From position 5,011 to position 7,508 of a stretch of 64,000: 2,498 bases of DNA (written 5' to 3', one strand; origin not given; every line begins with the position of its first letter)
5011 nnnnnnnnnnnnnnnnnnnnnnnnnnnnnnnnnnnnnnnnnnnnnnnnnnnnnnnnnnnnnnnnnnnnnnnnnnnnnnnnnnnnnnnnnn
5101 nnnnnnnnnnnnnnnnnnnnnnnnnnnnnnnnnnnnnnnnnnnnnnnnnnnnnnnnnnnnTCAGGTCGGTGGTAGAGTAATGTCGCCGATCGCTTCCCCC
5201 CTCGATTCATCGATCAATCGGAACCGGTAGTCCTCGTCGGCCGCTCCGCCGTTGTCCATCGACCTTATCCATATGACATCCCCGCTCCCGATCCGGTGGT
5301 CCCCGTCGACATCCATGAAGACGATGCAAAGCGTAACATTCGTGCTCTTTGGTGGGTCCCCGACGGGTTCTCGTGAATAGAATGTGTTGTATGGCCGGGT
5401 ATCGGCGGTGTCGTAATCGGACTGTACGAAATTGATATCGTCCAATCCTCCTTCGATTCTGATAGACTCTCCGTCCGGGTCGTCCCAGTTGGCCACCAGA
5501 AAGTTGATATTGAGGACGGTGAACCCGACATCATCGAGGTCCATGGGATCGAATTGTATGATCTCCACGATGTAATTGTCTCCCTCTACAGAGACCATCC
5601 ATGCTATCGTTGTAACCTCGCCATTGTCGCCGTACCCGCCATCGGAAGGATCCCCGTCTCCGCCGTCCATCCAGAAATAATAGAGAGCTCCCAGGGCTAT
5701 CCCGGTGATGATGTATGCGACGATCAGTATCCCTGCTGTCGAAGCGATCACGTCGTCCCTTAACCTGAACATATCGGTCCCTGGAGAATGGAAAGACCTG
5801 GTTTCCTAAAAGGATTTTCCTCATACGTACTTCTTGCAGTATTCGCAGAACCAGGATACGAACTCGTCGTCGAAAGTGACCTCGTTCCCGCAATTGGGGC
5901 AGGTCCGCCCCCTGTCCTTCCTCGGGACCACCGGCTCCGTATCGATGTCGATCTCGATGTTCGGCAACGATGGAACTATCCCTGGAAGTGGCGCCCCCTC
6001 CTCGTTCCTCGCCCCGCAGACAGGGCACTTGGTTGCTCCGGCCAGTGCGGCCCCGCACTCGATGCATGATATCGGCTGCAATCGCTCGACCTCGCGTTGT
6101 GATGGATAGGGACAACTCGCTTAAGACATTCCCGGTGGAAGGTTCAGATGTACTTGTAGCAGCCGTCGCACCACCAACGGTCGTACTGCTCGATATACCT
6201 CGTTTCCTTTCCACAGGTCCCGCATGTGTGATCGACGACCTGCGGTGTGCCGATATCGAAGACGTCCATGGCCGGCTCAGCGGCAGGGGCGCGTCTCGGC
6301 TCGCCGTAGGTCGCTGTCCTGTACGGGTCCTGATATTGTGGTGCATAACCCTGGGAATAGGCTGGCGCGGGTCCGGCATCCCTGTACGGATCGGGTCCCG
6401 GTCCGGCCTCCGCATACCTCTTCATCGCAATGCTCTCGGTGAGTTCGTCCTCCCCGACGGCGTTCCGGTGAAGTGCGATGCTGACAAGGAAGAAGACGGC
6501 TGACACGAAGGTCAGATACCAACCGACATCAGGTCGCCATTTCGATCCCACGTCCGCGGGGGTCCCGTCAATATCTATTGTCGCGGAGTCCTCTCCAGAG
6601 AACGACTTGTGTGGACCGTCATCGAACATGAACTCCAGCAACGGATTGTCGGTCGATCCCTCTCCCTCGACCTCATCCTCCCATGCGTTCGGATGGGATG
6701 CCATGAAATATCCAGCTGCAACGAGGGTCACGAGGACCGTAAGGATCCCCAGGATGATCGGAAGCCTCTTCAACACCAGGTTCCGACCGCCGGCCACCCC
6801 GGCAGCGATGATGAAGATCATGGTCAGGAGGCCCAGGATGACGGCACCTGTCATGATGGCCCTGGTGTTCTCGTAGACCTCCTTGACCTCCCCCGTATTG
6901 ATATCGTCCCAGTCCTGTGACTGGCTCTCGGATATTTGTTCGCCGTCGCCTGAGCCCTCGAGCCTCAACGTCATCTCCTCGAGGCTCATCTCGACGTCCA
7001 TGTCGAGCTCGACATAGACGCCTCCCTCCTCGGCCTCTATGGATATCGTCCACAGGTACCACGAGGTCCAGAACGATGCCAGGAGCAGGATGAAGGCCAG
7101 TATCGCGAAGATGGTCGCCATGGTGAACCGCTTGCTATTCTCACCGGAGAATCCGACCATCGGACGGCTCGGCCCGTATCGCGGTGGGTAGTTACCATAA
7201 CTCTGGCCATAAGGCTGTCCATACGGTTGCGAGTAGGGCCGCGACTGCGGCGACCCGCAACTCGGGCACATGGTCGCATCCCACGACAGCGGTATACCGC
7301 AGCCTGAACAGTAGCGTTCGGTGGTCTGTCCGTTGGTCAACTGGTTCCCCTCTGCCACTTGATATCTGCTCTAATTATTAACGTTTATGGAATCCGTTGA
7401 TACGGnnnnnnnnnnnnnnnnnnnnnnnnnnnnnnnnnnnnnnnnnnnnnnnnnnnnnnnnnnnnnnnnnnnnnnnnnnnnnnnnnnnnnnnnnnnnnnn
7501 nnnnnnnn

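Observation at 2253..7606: Same-strand 5.3-kb cluster of eight uncharacterised genes: three double zinc-ribbon proteins followed by five pilin-like-domain membrane proteins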

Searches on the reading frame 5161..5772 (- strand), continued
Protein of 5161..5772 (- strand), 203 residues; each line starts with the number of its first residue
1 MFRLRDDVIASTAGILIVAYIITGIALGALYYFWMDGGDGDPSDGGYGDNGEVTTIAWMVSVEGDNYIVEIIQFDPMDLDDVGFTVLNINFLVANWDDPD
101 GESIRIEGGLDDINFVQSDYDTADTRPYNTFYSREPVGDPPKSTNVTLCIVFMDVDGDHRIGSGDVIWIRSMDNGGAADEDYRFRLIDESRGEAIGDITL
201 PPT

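Call 84: search_solved_structures(query=A4, max_evalue=1)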
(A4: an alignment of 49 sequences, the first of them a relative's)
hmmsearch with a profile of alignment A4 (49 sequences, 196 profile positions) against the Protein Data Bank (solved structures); distinct sequences matched with E-value up to 1: 11.
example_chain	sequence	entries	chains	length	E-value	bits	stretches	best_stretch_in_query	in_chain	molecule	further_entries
8gi2_A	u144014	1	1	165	7.1e-11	45.5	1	8-74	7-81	Natrinema pilin, PilA2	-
8fj5_A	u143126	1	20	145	9.1e-10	41.9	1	9-116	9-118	Pilin_N domain-containing protein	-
9myg_A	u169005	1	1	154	1.9e-09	40.8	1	8-71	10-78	Archaeal Type IV pilin N-terminal domain-containing protein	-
8rey_M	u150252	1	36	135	3.9e-07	33.3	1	13-108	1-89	Flagellin-like protein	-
8fk7_A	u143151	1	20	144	0.0045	20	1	4-109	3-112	Flagellin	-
5kyh_A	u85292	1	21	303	0.1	15.6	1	13-46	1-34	Iho670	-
9f8y_D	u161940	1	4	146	0.23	14.4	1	69-105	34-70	RSVF-multi-3.5 designed scaffold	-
4uyp_B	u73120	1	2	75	0.28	14.2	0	138-159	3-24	Cellulosomal scaffoldin adaptor protein B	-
4uyq_B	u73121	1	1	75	0.28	14.2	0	138-159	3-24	Cellulosomal scaffoldin adaptor protein B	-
3ul4_B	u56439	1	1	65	0.37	13.8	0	140-158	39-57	Cellulosome enzyme, dockerin type I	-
8tib_A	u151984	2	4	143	0.75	12.8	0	4-69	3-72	DUF973 family protein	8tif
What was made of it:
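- On Archaeal type IV pilin / class III signal-peptide protein: Profile against PDB: 8gi2, 8fj5, 9myg, 8rey at E 7e-11 to 4e-7 (call 84).
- The family profile hits solved pilins 8gi2 (7e-11), 8fj5 (9e-10), 9myg (2e-9) and 8rey (4e-7) (call 84).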

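Call 87: search_protein_families(library=ncbifam, max_evalue=0.01, proteins=[window:5161-5772:-, P0034])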
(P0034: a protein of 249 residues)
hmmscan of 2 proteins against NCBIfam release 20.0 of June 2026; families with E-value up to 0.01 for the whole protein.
window:5161-5772:- (203 aa): 0 families

P0034 (249 aa): 2 families
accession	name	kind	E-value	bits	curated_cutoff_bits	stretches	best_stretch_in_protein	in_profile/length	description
NF033761.1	gliding_GltJ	equivalog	0.00041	19.6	450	1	40-109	326-404/671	adventurous gliding motility protein GltJ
NF051431.1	Rv0361_Cterm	subfamily_domain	0.0063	16.7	37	0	73-107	2-36/140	Rv0361 family membrane protein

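Call 88: search_protein_families(library=padloc, max_evalue=0.01, proteins=[window:5161-5772:-])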
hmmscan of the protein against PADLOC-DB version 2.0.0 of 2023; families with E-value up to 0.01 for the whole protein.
window:5161-5772:- (203 aa): 0 families

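Call 95: find_encoding_contigs(protein=P0011, flank=6000, max_places=3)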
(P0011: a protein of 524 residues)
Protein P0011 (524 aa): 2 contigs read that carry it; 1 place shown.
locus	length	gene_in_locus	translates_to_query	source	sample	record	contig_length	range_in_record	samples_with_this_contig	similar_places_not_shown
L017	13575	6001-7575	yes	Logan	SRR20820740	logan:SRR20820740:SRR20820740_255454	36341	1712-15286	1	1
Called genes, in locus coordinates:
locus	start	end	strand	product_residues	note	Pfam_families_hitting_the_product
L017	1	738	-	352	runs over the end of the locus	-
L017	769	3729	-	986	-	PF01326:PPDK_N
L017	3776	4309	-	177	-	PF13412:HTH_24 (weak)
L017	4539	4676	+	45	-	-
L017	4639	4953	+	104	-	-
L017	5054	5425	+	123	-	-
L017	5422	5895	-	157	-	PF00583:Acetyltransf_1, PF13673:Acetyltransf_10 (weak), PF13508:Acetyltransf_7 (weak)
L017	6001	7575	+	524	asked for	-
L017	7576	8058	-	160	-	-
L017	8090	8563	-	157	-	-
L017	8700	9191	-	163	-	-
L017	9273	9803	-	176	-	PF01583:APS_kinase, PF08433:KTI12 (weak), PF13671:AAA_33 (weak)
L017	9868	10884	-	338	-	PF01368:DHH (weak)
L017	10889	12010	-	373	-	PF14306:PUA_2, PF01747:ATP-sulfurylase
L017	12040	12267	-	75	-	-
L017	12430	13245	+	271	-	PF19656:DUF6159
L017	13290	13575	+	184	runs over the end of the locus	PF01862:PvlArgDC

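Call 96: find_encoding_contigs(protein=P0021, flank=6000, max_places=3)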
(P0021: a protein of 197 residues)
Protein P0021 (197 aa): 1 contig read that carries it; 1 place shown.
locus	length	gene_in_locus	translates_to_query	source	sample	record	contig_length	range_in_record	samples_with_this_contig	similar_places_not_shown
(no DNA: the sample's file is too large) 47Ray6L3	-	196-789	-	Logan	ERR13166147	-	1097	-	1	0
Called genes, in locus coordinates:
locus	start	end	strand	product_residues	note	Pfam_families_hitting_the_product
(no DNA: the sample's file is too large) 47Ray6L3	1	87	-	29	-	?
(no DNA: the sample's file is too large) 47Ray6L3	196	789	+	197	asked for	-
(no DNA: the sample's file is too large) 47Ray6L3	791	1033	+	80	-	-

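Call 106: fold_search(model_id=the predicted structure, library=viral)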
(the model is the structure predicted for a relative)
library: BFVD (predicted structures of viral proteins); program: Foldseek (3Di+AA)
matches with E <= 10: 631; with E <= 0.001: 0
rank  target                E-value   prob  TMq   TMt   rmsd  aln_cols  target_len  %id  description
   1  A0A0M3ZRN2            4.5e-03  0.92  0.27  0.33  15.9       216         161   11  Interleukin binding protein [Turkeypox virus]
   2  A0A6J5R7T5            1.1e-02  0.12  0.16  0.05  26.4       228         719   14  Fibronectin type III [uncultured Caudovirales phage]
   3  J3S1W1                1.8e-02  0.66  0.29  0.16  10.2       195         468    8  Glycoprotein C [Equid alphaherpesvirus 1]
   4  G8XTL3                3.0e-02  0.51  0.27  0.20  17.4       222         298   10  Membrane glycoprotein US6A [Simian cytomegalovirus (strain Colburn)]
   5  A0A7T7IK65            3.2e-02  0.82  0.33  0.30  16.7       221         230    9  (no name in the UniProt tables at hand)
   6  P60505                5.0e-02  0.60  0.24  0.14  11.4       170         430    9  U21 glycoprotein [Human herpesvirus 7 (strain JI)]
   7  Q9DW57                7.0e-02  0.47  0.25  0.11   9.8       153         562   10  Pr138 [Rat cytomegalovirus (strain Maastricht)]
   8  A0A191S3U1            7.9e-02  0.72  0.26  0.16   7.2       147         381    7  U20 protein [macacine betaherpesvirus 9]
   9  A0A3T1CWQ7            7.9e-02  0.08  0.15  0.12  36.4       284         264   11  PKD domain-containing protein [Acanthamoeba castellanii medusavirus J1]
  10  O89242                9.9e-02  0.35  0.27  0.14  11.0       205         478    9  Envelope glycoprotein C homolog [Marek's disease virus serotype 2 MDV2]
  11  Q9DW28                1.0e-01  0.33  0.25  0.16  13.1       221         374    9  Pr166 [Rat cytomegalovirus (strain Maastricht)]
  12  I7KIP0                1.2e-01  0.28  0.23  0.06   8.4       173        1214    7  Baseplate wedge protein (T4 gp06-like) [Campylobacter phage CP21]
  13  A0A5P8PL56            1.2e-01  0.63  0.26  0.43   9.9       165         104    7  Carboxypeptidase regulatory-like domain-containing protein [Stenotrophomonas phage Mendera]
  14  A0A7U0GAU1            1.2e-01  0.08  0.15  0.16  16.6       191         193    7  (no name in the UniProt tables at hand)
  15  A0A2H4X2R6            1.3e-01  0.06  0.16  0.09  30.7       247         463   12  V-type Ig domain protein [Flamingopox virus FGPVKD09]
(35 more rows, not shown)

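Call 108: find_encoding_contigs(protein=P0014, flank=8000, max_places=4)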
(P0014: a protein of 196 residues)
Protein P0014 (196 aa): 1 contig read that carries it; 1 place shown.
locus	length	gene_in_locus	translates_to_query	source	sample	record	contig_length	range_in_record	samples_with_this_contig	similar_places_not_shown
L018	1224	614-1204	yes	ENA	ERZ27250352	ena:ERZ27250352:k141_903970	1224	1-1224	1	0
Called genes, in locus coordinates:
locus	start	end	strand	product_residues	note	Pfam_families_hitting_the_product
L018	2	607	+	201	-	?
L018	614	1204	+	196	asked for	-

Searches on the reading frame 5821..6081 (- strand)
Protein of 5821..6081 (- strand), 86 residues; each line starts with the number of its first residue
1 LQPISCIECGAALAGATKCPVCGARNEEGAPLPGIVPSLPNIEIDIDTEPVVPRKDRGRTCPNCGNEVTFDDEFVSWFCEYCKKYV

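Call 3: search_protein_families(library=pfam, max_evalue=1, proteins=[window:5821-6081:-])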
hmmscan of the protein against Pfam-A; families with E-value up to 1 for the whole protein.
window:5821-6081:- (86 aa): 37 families (the best 25 are shown)
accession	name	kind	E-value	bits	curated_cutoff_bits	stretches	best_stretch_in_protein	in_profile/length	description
PF13248.11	Zn_ribbon_3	-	2.4e-05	24.1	27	2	4-25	3-25/26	zinc-ribbon domain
PF12773.13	DZR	-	3.6e-05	24.3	27.3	2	5-28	14-36/45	Double zinc ribbon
PF21344.3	Zn_ribbon_LysW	-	8.5e-05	22.6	27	1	60-73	2-15/46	Alpha-aminoadipate carrier protein LysW-like, globular domain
PF13240.11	Zn_Ribbon_1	-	0.00035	20.7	25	2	18-30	1-13/23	zinc-ribbon domain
PF03119.21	DNA_ligase_ZBD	-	0.0013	19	25.8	1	60-79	1-20/27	NAD-dependent DNA ligase C4 zinc finger domain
PF24463.1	DUF7577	-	0.0014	18.6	28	2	17-28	3-14/27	Domain of unknown function (DUF7577)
PF07191.17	Zn_ribbon_6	-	0.0047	17.3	25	1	60-84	2-24/67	Double zinc ribbon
PF24460.1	DUF7575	-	0.005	16.6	28.5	1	58-82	3-23/28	Domain of unknown function (DUF7575)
PF01155.25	HypA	-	0.012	16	28.9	1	60-84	72-94/112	Hydrogenase/urease nickel incorporation, metallochaperone, hypA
PF08271.17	Zn_Ribbon_TF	-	0.024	14.6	29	1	60-82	2-25/43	TFIIB zinc-binding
PF24441.1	DUF7560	-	0.04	14.1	27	0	60-73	7-20/44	Family of unknown function (DUF7560)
PF08792.16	A2L_zn_ribbon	-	0.05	13.7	22.9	0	54-67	17-30/33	A2L zinc ribbon domain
PF09297.16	Zn_ribbon_NUD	-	0.053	13.7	24.8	1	55-68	18-31/32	NADH pyrophosphatase zinc ribbon domain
PF07282.18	Cas12f1-like_TNB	-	0.057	14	26.3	1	58-83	28-47/60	Cas12f1-like, TNB domain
PF22601.2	RIM2a_ZnF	-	0.066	13.6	27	1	59-84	23-51/52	RIM2-alpha zinc finger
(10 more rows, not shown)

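Call 69: find_homologous_proteins(query=A6, max_evalue=0.01)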
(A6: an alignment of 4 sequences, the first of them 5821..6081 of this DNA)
Query A6 (4 sequences) (86 aa, profile of the alignment): 4 proteins with E <= 0.01 among 2838 candidates.
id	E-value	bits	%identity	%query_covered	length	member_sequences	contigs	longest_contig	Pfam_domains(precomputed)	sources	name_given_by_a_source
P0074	9.0e-39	150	49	100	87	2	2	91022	-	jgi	-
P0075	1.4e-37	146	100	100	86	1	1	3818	-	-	-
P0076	1.2e-24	104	36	100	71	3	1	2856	PF12773.14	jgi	-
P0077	4.2e-22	96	37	100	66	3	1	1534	-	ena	-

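Call 70: find_encoding_contigs(protein=P0076, flank=5000, max_places=4)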
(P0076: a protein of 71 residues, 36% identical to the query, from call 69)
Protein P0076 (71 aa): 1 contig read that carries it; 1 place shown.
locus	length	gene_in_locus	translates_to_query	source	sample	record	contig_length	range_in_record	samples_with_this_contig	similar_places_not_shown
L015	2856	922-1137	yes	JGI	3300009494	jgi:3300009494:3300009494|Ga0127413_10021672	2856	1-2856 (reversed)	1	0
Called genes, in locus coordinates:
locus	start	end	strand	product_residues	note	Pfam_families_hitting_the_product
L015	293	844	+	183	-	-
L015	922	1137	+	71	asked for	PF12773:DZR (faint)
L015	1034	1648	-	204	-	-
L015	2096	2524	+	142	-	-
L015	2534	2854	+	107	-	?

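Call 71: find_encoding_contigs(protein=P0077, flank=5000, max_places=4)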
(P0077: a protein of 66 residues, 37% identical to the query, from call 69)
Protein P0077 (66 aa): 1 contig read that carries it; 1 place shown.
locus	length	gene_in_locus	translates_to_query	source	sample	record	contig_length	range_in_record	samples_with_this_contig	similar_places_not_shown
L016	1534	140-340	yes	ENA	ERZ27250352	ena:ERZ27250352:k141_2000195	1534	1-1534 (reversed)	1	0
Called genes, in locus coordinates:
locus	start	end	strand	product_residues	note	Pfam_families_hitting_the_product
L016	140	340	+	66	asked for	-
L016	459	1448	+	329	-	-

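Call 87: search_protein_families(library=ncbifam, max_evalue=0.01, proteins=[window:5821-6081:-])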
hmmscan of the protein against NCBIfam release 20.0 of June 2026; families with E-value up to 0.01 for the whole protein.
window:5821-6081:- (86 aa): 2 families
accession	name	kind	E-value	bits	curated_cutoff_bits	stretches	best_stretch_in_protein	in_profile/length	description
NF033497.1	rubre_like_arch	subfamily_domain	0.0048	16.6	32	0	56-68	14-26/34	rubrerythrin-like domain-containing protein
NF047912.1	ECs_2282_CxxC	subfamily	0.0051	16.7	37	1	47-72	16-41/60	ECs_2282 family putative zinc-binding protein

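Call 88: search_protein_families(library=padloc, max_evalue=0.01, proteins=[window:5821-6081:-])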
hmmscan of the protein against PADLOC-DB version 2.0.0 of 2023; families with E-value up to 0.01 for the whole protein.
window:5821-6081:- (86 aa): 0 families

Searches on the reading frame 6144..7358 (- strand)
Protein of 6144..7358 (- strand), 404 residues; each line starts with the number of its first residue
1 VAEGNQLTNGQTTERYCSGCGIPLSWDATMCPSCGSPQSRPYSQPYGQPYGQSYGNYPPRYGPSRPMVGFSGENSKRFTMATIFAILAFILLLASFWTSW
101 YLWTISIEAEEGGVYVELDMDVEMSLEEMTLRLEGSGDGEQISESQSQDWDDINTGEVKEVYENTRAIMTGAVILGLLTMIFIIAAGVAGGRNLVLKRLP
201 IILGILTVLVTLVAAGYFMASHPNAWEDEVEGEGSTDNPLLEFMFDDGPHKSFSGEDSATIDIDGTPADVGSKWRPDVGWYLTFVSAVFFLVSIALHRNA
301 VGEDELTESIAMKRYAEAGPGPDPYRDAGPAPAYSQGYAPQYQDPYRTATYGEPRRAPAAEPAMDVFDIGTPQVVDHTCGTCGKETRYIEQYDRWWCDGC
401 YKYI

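Call 3: search_protein_families(library=pfam, max_evalue=1, proteins=[window:6144-7358:-])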
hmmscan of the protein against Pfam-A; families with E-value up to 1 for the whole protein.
window:6144-7358:- (404 aa): 8 families
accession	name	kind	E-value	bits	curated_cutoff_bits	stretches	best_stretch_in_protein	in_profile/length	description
PF13248.11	Zn_ribbon_3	-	0.00063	19.6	27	1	14-37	2-25/26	zinc-ribbon domain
PF01284.28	MARVEL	-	0.0027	18.2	32.8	0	172-221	45-97/135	Membrane-associating domain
PF12773.13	DZR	-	0.011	16.3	27.3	1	14-37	12-33/45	Double zinc ribbon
PF07344.16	Amastin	-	0.069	13.5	27.2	1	74-103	58-87/157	Amastin surface glycoprotein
PF18912.6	DZR_2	-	0.098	12.9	27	1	12-38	19-46/56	Double zinc ribbon domain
PF14446.12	Prok-RING_1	-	0.14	12.6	29.1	1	13-41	3-33/54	Prokaryotic RING finger family 1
PF01155.25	HypA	-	0.28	11.7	28.9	0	12-39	68-97/112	Hydrogenase/urease nickel incorporation, metallochaperone, hypA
PF13240.11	Zn_Ribbon_1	-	0.36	11.1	25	1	16-37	1-22/23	zinc-ribbon domain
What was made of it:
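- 6144..7358 (-): 404-aa four-TM membrane protein. It has an N-terminal ribbon (C17/C20/C31/C34) and a C-terminal ribbon (C379/C382/C397/C400). P/Q/Y-rich linkers join the ribbons to the membrane core. MARVEL match only 18 bits, below the 32.8 cut-off (call 3).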

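Call 5: find_homologous_proteins(query=window:6144-7358:-)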
Query window:6144-7358:- (404 aa): 5 proteins with E <= 0.001 among 7778 candidates.
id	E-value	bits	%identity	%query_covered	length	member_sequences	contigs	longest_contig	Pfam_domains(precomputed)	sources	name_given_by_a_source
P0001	3.9e-281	950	100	100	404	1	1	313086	-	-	-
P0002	3.9e-8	51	60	6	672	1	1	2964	PF12773.14,PF01599.27,PF24460.2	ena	-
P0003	4.9e-8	50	57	7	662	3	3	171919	PF21344.4,PF12773.14,PF01599.27,PF20020.5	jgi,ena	-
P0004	5.0e-8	50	59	7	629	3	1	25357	PF21344.4,PF23548.2,PF01599.27,PF24460.2,PF20020.5,PF26788.1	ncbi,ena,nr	ncbi:MAG: hypothetical protein E6K18_06065 [Methanobacteriota archaeon]|nr:MAG: hypothetical protein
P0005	1.4e-5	42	54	7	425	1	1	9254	PF01599.27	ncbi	-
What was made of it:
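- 6144..7358 (-): No full-length homolog by word-indexed search (call 5).
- Tried and rejected: Word-indexed homolog search for the 404-aa protein found only ribbon-motif hits (call 5).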

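Call 23: find_encoding_contigs(protein=P0001, flank=10000, max_places=3)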
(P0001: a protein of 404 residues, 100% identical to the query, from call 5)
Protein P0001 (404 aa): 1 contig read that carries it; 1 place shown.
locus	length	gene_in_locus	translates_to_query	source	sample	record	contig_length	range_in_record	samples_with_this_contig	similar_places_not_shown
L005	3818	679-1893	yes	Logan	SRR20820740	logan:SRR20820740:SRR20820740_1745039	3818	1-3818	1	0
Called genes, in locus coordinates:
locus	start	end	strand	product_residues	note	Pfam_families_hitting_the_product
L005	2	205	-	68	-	?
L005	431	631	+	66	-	-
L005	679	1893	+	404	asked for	-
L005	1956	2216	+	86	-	-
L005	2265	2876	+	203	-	-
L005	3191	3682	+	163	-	-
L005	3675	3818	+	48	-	?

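Call 85: search_solved_structures(query=window:6144-7358:-, max_evalue=1)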
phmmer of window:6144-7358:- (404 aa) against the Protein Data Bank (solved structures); distinct sequences matched with E-value up to 1: 1.
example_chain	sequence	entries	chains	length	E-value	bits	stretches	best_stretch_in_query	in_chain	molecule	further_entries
8kht_A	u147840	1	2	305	0.75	11.9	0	128-167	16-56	Oxidoreductase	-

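Call 87: search_protein_families(library=ncbifam, max_evalue=0.01, proteins=[window:6144-7358:-])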
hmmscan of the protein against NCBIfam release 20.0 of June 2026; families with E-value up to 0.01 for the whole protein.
window:6144-7358:- (404 aa): 0 families

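Call 88: search_protein_families(library=padloc, max_evalue=0.01, proteins=[window:6144-7358:-])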
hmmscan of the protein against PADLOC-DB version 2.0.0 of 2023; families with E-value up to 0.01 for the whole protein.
window:6144-7358:- (404 aa): 0 families
